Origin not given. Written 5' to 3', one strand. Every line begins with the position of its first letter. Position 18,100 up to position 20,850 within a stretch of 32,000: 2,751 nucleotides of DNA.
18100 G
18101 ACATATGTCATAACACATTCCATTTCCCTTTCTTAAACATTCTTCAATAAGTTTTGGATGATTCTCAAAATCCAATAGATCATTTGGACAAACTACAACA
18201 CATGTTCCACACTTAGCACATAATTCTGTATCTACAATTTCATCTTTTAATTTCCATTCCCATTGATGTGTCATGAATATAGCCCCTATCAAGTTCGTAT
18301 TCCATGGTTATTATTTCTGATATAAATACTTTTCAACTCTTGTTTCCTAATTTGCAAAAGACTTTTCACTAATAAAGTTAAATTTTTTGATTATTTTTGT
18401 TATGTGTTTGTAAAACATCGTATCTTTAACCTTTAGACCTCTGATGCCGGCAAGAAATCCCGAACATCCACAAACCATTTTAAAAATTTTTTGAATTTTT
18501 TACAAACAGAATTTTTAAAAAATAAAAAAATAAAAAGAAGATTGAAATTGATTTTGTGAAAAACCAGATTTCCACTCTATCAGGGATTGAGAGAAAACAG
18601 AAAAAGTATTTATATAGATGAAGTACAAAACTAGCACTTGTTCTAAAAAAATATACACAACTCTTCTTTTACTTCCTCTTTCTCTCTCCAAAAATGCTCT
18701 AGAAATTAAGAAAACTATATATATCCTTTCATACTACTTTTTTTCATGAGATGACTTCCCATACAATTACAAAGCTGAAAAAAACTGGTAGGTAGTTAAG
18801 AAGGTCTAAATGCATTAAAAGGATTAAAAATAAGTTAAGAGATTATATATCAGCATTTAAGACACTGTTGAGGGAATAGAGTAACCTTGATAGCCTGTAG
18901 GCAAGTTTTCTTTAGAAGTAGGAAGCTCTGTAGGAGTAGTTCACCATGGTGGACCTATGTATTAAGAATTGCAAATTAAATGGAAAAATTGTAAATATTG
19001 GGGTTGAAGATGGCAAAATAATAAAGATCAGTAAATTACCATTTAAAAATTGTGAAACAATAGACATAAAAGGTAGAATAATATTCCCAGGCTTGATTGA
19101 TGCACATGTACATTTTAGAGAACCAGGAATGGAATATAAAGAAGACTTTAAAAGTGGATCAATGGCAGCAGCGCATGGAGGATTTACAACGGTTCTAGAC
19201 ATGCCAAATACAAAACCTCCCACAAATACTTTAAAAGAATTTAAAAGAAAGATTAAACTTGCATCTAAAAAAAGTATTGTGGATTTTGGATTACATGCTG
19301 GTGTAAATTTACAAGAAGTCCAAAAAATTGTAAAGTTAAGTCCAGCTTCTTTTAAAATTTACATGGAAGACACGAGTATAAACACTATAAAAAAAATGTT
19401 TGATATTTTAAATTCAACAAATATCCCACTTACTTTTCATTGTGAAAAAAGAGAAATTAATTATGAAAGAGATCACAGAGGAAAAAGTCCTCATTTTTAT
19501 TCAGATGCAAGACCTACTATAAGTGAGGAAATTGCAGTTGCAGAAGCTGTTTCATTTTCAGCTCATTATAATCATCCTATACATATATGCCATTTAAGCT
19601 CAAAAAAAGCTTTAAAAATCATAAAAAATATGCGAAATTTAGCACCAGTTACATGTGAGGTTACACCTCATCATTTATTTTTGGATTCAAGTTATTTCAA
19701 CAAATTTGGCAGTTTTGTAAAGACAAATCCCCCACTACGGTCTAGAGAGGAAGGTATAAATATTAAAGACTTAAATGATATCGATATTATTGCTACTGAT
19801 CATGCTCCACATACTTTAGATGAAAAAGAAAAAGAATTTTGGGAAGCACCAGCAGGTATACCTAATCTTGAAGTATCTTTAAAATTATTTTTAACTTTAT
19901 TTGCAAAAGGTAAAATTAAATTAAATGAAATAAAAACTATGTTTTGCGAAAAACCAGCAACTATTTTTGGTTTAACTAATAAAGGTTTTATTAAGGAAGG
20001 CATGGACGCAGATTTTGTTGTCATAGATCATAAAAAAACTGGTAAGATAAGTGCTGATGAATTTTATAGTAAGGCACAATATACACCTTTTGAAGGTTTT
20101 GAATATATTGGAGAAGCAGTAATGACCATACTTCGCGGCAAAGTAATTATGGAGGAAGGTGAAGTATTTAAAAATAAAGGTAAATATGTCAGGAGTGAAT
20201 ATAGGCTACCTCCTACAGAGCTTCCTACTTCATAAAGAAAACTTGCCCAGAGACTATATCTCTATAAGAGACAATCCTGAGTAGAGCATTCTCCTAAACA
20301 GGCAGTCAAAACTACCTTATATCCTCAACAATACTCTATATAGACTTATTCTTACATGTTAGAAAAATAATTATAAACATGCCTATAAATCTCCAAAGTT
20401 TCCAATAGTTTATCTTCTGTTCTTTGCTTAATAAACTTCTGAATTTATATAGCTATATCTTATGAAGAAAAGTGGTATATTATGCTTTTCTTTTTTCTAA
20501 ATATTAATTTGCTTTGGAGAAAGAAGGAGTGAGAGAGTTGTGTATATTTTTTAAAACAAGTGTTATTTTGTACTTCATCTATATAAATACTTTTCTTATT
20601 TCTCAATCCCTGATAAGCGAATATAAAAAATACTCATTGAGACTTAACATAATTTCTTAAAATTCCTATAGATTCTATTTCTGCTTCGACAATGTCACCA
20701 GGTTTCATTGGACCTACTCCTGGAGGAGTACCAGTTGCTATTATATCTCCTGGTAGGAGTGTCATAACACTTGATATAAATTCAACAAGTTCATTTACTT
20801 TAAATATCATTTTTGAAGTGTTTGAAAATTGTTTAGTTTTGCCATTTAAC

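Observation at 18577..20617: A single housekeeping gene (pyrC) is bracketed by long imperfect inverted repeats, each carrying an inward-facing promoter-leader module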

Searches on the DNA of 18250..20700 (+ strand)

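Call 43: search_rna_families(source=window, start=18250, end=20700, threshold=evalue, max_evalue=5)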
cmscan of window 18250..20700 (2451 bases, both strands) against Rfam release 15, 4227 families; matches with E-value up to 5: 5.
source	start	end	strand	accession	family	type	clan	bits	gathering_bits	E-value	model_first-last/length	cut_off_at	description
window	19348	19409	+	RF02580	tsr31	Gene; sRNA;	-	23.8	50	0.66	1-70/70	no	S. aureus tsr31 small RNA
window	20618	20689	+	RF00217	SNORD20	Gene; snRNA; snoRNA; CD-box;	-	22.5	43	1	1-80/80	no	Small nucleolar RNA SNORD20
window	20611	20642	+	RF02925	6A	Gene; sRNA;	-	21.1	41.2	0.98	1-52/52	no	6A RNA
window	19197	19247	+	RF02098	DGCR5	Gene; lncRNA;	-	19.6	50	1.6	1-49/49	no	DiGeorge syndrome critical region gene 5 conserved region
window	20347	20386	-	RF00428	SNORA38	Gene; snRNA; snoRNA; HACA-box;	-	16.8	60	3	10-52/131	no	Small nucleolar RNA SNORA38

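Call 68: search_rna_families(source=L027, start=6200, end=7400, threshold=gathering)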
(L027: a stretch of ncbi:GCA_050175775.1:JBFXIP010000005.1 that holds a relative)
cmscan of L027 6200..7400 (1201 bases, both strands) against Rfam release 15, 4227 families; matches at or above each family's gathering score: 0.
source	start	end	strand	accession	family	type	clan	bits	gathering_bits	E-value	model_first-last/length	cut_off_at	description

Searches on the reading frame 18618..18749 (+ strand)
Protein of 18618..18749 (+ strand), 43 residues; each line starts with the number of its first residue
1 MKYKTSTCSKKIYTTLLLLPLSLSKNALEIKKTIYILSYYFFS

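Call 35: find_encoding_contigs(protein=window:18618-18749:+, flank=10000, max_places=10)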
Protein window:18618-18749:+ (43 aa): no gene with exactly this product is on record in the collection.
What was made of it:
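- Tried and rejected: The 43-aa ORF 18618-18749 is not on record as a called gene (call 35).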
